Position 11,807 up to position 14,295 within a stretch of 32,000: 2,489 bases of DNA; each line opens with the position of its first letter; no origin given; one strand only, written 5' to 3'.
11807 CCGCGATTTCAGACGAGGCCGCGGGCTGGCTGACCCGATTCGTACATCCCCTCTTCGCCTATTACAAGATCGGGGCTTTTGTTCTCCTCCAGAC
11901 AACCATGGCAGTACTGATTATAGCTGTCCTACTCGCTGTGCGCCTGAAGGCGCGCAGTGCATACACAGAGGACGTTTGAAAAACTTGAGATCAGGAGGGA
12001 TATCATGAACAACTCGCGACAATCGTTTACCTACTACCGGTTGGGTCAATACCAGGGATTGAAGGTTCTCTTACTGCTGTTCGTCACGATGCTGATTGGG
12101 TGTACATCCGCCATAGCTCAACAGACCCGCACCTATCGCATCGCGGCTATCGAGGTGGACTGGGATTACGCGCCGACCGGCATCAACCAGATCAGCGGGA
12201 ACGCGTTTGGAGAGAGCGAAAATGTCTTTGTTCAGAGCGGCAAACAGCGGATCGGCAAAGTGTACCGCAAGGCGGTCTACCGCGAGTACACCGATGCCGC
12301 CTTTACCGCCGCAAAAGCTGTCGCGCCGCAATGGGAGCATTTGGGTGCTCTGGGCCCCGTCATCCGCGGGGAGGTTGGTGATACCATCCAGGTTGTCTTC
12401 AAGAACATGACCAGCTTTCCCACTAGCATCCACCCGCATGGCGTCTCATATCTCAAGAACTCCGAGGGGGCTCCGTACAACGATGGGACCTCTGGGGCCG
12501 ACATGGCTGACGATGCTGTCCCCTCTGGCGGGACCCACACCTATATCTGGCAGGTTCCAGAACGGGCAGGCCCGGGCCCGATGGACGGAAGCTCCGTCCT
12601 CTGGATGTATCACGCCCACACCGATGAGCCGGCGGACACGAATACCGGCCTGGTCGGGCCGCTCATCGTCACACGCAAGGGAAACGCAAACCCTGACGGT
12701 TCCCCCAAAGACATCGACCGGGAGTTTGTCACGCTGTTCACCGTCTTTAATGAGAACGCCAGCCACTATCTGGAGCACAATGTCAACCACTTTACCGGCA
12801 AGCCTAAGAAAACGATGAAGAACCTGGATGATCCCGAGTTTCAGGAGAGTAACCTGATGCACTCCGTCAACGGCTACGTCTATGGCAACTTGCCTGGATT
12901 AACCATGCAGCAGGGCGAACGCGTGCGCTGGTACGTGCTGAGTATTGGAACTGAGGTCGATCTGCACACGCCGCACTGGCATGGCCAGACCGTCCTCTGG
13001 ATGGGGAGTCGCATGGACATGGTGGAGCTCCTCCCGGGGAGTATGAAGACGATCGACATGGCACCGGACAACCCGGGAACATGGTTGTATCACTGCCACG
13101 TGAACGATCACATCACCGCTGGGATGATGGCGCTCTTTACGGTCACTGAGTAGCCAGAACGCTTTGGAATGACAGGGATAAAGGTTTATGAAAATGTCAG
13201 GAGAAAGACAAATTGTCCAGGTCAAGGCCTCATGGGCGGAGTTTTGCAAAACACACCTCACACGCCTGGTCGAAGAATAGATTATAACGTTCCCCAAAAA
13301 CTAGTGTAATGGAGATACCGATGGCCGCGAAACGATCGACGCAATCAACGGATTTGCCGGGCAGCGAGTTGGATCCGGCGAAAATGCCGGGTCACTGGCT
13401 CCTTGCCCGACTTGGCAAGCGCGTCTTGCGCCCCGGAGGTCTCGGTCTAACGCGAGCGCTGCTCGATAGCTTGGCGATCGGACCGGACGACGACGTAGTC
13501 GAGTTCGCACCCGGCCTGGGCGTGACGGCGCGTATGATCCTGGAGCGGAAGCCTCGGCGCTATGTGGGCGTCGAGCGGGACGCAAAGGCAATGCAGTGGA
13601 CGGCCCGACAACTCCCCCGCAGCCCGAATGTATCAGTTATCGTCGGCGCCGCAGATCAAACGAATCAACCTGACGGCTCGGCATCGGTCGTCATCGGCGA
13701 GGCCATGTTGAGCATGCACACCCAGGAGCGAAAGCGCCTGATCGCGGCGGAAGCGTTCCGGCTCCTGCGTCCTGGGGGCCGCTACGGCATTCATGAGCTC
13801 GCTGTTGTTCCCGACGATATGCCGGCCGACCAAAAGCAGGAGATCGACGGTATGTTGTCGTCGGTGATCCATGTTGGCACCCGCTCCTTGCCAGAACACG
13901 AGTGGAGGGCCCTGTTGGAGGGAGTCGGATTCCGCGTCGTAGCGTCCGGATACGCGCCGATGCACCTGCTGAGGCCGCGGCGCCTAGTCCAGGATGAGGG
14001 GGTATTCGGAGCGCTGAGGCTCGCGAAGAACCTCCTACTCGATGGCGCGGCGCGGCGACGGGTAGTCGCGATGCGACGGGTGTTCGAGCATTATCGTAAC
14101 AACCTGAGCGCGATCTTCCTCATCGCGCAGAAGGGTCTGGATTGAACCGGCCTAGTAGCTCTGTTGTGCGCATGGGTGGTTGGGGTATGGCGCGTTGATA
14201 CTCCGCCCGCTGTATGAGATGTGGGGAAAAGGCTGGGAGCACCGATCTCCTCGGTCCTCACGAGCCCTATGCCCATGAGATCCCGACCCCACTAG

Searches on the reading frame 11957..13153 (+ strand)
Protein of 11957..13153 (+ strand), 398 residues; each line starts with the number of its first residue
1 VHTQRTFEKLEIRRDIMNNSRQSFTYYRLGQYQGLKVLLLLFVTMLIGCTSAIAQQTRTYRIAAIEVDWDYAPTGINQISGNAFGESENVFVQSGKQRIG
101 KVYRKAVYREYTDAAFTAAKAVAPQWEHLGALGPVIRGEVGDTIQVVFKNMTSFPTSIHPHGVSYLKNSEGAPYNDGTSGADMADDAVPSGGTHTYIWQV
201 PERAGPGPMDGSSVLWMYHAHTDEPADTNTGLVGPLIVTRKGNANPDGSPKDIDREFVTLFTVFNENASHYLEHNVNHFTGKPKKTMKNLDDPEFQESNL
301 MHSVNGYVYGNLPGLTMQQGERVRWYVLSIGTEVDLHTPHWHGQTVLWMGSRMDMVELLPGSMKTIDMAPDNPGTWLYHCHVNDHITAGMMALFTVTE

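Call 49: search_protein_families(library=pfam, proteins=[window:11957-13153:+], max_evalue=0.00001)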
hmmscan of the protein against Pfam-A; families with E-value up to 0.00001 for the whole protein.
window:11957-13153:+ (398 aa): 2 families
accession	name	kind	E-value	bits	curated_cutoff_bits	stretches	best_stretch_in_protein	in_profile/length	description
PF07731.20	Cu-oxidase_2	-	3.5e-20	72.6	20.4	1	296-397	18-134/137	Multicopper oxidase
PF07732.21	Cu-oxidase_3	-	1.6e-14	54.5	21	1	132-241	25-117/119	Multicopper oxidase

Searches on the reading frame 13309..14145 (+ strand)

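Call 49: search_protein_families(library=pfam, proteins=[window:13309-14145:+], max_evalue=0.00001)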
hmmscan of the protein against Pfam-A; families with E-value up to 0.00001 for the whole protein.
window:13309-14145:+ (278 aa): 2 families
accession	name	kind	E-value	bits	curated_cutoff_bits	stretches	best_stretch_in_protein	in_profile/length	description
PF13649.12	Methyltransf_25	-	3e-10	41.1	27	1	63-157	1-97/97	Methyltransferase domain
PF08241.18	Methyltransf_11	-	2.9e-09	37.9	21.2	1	65-159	2-93/95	Methyltransferase domain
